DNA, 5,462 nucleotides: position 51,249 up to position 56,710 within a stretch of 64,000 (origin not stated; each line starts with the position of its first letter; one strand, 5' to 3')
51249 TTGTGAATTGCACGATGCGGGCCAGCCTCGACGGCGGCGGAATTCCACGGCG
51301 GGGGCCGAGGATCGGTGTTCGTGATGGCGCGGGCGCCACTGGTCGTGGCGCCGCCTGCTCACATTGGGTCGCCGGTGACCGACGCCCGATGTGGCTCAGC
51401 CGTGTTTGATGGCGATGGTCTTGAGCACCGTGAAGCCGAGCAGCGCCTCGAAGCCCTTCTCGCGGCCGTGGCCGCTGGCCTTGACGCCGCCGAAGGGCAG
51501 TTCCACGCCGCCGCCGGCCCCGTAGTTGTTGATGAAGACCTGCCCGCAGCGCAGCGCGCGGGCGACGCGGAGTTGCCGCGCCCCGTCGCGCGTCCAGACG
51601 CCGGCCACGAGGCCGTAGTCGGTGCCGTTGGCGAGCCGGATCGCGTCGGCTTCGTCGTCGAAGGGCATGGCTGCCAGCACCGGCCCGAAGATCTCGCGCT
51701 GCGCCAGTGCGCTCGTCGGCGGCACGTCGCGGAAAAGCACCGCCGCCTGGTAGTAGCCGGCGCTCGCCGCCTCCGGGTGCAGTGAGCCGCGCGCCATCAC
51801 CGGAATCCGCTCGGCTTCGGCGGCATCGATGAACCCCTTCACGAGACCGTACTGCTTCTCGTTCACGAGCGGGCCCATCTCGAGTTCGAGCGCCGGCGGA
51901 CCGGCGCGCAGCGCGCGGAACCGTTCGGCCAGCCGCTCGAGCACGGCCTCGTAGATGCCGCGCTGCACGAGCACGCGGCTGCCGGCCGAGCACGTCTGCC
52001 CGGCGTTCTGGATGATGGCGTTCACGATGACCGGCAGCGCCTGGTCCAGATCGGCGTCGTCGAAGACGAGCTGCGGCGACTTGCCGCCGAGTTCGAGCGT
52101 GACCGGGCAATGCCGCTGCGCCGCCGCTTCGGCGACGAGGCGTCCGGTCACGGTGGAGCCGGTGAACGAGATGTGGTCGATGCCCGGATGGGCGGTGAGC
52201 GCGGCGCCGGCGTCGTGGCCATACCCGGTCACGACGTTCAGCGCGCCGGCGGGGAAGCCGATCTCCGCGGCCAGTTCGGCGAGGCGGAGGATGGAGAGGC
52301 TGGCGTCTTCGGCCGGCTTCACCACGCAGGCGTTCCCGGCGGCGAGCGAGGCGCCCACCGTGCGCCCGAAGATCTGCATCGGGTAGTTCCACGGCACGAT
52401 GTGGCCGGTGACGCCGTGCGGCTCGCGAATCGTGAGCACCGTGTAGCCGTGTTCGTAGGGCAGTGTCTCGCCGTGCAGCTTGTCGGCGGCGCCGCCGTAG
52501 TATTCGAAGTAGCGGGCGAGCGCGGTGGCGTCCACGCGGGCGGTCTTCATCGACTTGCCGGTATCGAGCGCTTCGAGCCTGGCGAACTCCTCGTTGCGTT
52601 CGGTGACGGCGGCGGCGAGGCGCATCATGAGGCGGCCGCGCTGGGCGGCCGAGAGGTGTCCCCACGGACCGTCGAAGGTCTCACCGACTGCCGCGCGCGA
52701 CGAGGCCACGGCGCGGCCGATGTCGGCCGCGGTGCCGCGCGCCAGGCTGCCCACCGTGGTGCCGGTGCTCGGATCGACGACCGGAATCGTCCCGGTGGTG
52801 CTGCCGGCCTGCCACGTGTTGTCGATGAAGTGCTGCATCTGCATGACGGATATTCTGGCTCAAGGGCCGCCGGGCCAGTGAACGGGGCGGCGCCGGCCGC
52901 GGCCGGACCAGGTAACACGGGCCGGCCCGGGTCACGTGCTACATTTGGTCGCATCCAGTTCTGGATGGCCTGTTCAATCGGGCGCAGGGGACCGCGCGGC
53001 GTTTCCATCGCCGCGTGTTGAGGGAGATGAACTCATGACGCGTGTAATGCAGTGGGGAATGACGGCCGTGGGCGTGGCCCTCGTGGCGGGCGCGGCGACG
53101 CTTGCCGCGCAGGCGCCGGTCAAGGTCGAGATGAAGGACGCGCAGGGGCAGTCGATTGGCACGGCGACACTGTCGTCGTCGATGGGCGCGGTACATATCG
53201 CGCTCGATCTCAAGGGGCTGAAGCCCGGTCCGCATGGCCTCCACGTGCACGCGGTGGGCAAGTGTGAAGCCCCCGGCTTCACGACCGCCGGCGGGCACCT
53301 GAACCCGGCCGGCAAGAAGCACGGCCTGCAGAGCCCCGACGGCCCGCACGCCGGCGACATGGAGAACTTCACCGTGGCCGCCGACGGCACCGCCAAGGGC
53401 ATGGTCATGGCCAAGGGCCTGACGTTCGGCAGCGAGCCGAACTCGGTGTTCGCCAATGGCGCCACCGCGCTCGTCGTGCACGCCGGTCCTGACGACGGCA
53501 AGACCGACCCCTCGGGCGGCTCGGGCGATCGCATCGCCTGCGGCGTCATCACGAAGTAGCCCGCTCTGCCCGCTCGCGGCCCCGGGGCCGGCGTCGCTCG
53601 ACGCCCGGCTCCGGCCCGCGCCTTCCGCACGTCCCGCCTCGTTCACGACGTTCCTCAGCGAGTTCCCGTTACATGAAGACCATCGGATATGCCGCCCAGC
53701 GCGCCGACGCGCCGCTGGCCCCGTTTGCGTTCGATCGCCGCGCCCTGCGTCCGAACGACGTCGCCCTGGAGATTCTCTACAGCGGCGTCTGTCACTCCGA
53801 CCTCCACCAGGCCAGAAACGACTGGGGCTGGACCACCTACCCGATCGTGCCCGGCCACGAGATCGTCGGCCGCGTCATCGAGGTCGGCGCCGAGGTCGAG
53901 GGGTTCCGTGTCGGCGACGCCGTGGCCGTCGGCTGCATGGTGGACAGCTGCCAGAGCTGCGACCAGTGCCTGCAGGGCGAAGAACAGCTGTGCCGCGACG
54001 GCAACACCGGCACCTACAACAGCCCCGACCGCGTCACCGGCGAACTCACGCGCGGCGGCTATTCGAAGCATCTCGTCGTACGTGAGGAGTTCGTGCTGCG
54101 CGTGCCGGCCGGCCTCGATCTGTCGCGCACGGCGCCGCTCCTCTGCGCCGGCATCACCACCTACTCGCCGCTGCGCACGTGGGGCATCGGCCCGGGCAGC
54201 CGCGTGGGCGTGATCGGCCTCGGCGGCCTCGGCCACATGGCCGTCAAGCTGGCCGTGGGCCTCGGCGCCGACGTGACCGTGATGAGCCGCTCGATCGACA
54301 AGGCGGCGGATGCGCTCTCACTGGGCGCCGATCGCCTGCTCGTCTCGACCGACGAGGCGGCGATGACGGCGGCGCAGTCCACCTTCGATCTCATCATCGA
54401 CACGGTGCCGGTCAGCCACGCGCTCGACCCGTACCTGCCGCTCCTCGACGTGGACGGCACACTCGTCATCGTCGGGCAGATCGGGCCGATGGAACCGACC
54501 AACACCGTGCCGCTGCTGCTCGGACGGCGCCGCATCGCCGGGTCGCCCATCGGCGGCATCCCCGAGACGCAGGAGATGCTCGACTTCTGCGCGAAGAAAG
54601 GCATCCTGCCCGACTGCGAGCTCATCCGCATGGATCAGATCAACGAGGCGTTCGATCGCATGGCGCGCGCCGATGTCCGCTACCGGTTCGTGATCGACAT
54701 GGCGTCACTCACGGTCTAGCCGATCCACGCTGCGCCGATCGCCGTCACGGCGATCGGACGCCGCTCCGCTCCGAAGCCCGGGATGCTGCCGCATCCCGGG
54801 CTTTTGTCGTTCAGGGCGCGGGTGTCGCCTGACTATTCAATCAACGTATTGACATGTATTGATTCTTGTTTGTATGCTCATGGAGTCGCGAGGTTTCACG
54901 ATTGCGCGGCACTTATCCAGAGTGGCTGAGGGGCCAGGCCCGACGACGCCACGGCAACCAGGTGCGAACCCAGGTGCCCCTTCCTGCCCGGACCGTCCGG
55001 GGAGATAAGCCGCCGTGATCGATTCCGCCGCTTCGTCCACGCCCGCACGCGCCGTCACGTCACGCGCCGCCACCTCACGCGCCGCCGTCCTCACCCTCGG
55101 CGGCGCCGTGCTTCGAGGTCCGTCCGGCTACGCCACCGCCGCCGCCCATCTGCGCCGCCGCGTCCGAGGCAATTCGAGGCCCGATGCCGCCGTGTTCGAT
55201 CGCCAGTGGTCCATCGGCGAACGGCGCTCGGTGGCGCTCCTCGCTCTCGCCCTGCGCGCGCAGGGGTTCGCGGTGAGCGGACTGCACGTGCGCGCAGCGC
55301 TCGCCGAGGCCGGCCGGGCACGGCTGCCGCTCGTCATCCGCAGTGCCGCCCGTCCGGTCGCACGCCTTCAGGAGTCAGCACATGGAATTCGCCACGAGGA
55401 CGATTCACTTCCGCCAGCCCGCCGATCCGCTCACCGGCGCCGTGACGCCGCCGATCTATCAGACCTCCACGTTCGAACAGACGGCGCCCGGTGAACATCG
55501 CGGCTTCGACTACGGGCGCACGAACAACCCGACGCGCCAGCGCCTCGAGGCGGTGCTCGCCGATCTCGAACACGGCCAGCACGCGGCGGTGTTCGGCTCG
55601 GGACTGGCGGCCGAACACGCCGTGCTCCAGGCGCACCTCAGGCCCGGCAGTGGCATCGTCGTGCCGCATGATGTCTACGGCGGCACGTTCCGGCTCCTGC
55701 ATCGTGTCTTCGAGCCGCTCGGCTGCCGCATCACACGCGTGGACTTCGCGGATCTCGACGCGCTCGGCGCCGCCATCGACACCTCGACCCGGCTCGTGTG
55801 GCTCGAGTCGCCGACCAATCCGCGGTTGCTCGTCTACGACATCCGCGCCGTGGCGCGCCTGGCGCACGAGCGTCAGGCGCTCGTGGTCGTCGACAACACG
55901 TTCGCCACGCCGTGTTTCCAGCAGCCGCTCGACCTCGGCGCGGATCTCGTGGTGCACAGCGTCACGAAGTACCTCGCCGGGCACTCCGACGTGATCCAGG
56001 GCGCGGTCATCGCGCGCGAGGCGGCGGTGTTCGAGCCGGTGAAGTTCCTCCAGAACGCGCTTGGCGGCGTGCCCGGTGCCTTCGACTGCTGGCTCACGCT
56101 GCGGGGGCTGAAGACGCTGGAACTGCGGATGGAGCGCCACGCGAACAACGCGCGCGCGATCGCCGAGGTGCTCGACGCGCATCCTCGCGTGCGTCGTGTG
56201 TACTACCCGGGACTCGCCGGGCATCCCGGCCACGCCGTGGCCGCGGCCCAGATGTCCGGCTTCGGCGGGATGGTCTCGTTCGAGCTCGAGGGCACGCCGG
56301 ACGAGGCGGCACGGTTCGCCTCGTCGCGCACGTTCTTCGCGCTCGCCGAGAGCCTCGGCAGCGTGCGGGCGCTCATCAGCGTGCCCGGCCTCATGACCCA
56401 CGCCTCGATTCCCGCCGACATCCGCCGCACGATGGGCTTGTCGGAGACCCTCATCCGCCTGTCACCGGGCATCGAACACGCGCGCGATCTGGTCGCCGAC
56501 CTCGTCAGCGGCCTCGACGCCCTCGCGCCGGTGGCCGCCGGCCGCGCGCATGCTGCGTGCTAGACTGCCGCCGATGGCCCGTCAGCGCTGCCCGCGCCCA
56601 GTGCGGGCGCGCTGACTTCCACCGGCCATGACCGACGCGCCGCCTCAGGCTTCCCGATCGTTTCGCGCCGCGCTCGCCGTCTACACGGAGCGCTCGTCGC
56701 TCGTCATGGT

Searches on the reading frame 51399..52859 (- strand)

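Call 68: search_protein_families(library=pfam, proteins=[window:51399-52859:-], max_evalue=0.0001)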
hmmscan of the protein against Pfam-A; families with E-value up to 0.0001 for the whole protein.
window:51399-52859:- (487 aa): 1 family
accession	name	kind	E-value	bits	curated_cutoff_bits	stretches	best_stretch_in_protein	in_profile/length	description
PF00171.27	Aldedh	-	1.9e-154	515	23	1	16-482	1-461/461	Aldehyde dehydrogenase family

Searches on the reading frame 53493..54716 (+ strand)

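Call 68: search_protein_families(library=pfam, proteins=[window:53493-54716:+], max_evalue=0.0001)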
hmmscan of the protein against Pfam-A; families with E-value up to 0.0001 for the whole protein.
window:53493-54716:+ (408 aa): 3 families
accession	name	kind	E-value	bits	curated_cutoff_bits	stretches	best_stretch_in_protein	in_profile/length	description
PF08240.17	ADH_N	-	2.4e-26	92.4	23.5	1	87-205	2-103/104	Alcohol dehydrogenase GroES-like domain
PF00107.32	ADH_zinc_N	-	1.8e-20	73.6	31.8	1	245-367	1-128/129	Zinc-binding dehydrogenase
PF01262.27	AlaDh_PNT_C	-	4e-07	30.1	23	1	236-313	29-108/214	Alanine dehydrogenase/PNT, C-terminal domain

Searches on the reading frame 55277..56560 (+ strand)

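Call 68: search_protein_families(library=pfam, proteins=[window:55277-56560:+], max_evalue=0.0001)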
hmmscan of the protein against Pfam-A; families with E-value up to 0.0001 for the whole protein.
window:55277-56560:+ (428 aa): 2 families
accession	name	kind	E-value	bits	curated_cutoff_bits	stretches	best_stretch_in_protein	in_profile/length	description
PF01053.26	Cys_Met_Meta_PP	-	3.1e-137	457.6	27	1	40-413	2-380/381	Cys/Met metabolism PLP-dependent enzyme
PF00155.27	Aminotran_1_2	-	4.8e-08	33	19.7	1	95-221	52-199/361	Aminotransferase class I and II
